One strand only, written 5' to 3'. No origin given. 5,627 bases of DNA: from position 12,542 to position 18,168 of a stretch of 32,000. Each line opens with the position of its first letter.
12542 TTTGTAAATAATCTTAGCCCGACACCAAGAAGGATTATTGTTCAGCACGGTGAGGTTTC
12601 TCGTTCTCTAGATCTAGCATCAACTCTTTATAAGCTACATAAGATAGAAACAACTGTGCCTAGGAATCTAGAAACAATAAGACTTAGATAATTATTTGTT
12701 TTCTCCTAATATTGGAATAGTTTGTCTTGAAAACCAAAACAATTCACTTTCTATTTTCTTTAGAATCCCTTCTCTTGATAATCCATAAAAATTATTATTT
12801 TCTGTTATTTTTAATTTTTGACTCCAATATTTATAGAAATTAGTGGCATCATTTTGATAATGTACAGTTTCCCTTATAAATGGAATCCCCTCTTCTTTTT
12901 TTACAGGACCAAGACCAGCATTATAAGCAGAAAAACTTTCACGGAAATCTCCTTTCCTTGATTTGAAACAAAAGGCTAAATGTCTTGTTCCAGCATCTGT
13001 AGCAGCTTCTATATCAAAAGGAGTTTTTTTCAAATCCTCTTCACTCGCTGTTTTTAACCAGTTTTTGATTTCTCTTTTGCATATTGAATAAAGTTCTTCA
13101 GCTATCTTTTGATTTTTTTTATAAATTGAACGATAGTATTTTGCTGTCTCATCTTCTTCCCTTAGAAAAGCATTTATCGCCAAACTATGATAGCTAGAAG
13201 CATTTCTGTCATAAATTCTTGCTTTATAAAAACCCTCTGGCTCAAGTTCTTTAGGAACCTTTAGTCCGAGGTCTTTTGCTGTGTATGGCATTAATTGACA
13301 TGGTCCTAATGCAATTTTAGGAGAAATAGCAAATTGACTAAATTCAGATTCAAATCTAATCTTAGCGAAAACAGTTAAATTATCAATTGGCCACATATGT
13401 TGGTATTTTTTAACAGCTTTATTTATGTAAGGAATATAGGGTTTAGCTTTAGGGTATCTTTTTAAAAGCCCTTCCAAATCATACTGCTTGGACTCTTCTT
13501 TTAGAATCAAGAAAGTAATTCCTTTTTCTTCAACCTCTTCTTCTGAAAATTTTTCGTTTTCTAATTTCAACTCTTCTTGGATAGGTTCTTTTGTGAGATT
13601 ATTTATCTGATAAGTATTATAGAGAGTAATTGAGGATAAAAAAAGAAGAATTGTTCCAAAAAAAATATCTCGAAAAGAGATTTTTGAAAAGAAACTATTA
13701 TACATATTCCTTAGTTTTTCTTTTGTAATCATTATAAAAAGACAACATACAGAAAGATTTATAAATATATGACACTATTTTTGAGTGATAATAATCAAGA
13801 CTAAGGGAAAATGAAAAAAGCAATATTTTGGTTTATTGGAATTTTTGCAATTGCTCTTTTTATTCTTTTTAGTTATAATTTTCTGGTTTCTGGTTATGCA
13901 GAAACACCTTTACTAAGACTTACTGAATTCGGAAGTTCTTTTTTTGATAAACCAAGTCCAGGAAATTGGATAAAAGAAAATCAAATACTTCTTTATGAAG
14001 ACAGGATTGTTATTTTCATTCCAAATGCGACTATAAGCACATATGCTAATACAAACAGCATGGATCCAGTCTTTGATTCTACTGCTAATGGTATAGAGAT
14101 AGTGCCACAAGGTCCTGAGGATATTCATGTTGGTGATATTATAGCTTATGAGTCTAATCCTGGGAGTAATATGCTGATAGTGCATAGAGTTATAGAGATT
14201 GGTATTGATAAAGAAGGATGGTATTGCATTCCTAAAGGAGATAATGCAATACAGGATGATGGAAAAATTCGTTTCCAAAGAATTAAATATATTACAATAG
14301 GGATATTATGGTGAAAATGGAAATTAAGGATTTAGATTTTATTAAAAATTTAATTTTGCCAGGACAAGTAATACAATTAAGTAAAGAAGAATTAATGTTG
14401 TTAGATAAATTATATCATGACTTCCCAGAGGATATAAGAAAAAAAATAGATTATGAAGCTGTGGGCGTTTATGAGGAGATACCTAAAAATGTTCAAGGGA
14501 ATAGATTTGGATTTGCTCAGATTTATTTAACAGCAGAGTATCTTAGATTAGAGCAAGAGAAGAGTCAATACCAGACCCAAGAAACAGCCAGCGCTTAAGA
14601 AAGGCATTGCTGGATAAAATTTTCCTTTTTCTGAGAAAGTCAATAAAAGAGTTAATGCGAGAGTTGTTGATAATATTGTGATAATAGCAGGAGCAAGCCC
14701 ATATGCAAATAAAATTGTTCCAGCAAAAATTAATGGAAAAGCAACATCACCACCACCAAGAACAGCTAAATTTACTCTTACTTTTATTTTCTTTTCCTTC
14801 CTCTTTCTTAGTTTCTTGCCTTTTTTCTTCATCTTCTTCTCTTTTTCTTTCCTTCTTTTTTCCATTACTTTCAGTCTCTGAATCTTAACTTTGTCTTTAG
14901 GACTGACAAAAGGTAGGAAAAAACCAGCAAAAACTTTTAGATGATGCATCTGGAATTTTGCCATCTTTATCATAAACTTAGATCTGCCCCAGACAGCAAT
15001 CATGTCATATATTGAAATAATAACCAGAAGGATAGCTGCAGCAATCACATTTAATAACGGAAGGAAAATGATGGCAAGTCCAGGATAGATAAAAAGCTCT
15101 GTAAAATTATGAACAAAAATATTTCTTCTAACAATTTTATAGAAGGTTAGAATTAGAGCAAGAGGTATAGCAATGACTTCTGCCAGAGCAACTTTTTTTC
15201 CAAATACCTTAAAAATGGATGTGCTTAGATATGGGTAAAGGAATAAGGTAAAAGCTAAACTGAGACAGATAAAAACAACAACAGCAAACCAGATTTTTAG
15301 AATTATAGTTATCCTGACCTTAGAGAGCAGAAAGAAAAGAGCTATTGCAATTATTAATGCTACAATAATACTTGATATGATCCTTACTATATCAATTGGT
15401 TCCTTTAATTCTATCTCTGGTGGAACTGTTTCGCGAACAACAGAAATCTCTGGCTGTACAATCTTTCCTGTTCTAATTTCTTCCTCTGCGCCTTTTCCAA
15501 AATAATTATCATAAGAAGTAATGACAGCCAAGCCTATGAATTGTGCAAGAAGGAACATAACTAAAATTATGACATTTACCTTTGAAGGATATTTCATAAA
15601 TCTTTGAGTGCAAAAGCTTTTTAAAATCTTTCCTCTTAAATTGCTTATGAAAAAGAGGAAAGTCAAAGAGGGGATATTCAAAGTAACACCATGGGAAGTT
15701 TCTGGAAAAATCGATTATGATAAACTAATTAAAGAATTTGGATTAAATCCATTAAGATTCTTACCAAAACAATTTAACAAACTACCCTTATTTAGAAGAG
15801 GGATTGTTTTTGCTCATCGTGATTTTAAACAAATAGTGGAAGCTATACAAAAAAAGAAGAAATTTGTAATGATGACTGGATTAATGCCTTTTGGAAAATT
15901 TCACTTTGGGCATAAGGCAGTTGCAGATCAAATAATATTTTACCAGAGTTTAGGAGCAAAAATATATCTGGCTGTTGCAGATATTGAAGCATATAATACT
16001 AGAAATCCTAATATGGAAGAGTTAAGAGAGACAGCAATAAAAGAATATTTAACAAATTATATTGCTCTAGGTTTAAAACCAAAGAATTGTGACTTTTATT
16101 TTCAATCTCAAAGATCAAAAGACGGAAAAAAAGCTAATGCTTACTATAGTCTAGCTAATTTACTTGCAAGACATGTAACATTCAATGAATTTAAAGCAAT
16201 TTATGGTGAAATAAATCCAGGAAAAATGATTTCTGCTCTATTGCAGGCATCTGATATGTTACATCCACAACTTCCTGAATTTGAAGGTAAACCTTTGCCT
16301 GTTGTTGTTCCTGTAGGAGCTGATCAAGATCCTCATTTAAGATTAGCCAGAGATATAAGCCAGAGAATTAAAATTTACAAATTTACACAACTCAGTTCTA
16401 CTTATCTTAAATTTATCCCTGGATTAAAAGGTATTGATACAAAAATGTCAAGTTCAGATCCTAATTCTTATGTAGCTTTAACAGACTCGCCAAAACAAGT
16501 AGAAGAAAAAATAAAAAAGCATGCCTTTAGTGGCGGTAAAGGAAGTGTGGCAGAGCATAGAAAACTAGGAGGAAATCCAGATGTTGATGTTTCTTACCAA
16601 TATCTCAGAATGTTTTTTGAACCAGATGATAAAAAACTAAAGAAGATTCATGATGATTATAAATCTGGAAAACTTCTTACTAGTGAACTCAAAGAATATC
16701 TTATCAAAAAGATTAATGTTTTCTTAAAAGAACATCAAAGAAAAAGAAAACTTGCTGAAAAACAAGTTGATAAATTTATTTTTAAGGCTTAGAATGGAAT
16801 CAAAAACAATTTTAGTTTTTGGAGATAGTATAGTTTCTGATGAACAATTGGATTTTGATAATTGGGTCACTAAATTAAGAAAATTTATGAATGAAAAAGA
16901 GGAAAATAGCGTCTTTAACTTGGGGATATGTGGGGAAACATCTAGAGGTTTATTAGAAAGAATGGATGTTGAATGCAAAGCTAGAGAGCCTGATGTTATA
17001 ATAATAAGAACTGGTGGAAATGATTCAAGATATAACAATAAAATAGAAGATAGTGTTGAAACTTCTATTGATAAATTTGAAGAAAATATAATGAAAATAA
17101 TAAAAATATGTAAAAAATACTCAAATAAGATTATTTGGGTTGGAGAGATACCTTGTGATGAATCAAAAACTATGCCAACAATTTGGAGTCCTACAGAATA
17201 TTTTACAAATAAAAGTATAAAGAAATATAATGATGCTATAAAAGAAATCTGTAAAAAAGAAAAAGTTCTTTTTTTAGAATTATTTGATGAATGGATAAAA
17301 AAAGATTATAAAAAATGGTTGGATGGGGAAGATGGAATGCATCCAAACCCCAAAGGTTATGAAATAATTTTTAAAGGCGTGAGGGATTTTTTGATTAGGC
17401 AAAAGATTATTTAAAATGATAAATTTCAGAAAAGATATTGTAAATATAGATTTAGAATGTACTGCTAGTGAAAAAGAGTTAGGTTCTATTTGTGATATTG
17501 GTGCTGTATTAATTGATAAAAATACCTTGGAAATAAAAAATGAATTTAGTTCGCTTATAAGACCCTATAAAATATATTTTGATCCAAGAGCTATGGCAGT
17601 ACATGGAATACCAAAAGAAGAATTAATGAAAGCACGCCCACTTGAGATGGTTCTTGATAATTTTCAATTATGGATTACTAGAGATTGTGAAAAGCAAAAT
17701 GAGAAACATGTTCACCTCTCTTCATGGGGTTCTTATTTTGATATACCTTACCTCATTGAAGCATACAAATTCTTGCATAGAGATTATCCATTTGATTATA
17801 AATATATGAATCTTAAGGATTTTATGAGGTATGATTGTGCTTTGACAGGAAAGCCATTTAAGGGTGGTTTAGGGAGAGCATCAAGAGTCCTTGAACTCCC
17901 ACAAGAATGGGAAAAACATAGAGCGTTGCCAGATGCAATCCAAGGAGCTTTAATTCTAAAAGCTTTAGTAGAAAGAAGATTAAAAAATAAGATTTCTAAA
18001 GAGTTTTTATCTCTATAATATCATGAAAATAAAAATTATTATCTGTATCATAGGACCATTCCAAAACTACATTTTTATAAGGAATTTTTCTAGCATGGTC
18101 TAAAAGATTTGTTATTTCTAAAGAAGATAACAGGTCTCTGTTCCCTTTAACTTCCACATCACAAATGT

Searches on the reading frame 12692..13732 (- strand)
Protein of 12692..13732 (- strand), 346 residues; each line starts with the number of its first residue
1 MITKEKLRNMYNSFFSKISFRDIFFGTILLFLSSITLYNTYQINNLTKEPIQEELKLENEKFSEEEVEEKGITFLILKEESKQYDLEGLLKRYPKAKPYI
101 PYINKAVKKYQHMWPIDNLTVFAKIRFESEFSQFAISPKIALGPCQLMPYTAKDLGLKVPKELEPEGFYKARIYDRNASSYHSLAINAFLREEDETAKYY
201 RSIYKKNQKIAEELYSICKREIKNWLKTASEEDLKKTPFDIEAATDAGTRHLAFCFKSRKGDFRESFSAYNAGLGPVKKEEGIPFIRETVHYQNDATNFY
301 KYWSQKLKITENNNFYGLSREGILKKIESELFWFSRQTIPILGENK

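Call 68: search_protein_families(library=pfam, max_evalue=0.00001, proteins=[window:12692-13732:-])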
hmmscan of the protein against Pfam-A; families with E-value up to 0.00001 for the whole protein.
window:12692-13732:- (346 aa): 1 family
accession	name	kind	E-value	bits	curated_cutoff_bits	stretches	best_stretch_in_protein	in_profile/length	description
PF01464.25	SLT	-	1.4e-12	47.6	21.3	0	107-160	3-56/117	Transglycosylase SLT domain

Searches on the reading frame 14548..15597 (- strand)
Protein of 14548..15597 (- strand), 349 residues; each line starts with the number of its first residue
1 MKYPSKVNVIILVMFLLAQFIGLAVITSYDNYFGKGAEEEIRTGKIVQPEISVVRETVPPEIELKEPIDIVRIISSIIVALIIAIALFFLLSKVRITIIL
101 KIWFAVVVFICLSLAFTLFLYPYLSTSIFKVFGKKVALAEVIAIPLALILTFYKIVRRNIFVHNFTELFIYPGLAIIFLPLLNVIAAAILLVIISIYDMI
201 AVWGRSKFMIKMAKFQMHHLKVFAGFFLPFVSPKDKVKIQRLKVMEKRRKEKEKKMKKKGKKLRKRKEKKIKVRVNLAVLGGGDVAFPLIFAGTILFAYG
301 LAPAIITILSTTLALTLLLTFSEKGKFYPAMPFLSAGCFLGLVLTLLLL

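Call 68: search_protein_families(library=pfam, max_evalue=0.00001, proteins=[window:14548-15597:-])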
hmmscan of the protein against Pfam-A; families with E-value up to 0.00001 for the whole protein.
window:14548-15597:- (349 aa): 1 family
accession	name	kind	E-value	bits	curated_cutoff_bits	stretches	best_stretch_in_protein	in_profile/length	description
PF06550.16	SPP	-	2.1e-09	37.7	23.9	1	66-347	28-279/283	Signal-peptide peptidase, presenilin aspartyl protease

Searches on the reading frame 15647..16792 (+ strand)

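Call 68: search_protein_families(library=pfam, max_evalue=0.00001, proteins=[window:15647-16792:+])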
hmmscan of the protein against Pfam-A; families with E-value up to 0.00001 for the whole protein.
window:15647-16792:+ (381 aa): 1 family
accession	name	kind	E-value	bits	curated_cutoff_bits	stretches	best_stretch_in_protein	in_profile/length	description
PF00579.31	tRNA-synt_1b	-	2.5e-36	125.9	21.1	1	69-360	2-291/292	tRNA synthetases class I (W and Y)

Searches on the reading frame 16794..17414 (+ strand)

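Call 68: search_protein_families(library=pfam, max_evalue=0.00001, proteins=[window:16794-17414:+])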
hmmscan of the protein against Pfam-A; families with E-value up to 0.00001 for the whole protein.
window:16794-17414:+ (206 aa): 3 families
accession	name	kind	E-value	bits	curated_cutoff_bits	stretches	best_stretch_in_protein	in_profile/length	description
PF13472.12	Lipase_GDSL_2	-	1.4e-24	88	32.9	1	8-191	1-178/178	GDSL-like Lipase/Acylhydrolase family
PF00657.28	Lipase_GDSL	-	1.1e-17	65.3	23.6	1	6-195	1-207/208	GDSL-like Lipase/Acylhydrolase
PF04311.20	DUF459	-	4.5e-07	29.9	27.2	1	5-195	1-193/197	Protein of unknown function (DUF459)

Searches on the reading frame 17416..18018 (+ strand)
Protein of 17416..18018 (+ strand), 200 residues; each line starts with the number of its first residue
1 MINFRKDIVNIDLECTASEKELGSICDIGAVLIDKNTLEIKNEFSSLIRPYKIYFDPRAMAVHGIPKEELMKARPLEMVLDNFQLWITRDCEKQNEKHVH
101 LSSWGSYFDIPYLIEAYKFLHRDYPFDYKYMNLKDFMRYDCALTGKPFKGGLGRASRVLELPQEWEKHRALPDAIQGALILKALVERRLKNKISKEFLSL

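Call 68: search_protein_families(library=pfam, max_evalue=0.00001, proteins=[window:17416-18018:+])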
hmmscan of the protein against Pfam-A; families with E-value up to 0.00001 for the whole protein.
window:17416-18018:+ (200 aa): 2 families
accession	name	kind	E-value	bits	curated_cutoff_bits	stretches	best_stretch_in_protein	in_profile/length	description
PF00929.31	RNase_T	-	8.7e-15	56.1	24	1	9-175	1-158/164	Exonuclease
PF16473.11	Rv2179c-like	-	4e-11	43.4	27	1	10-183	4-175/177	3'-5' exoribonuclease Rv2179c-like domain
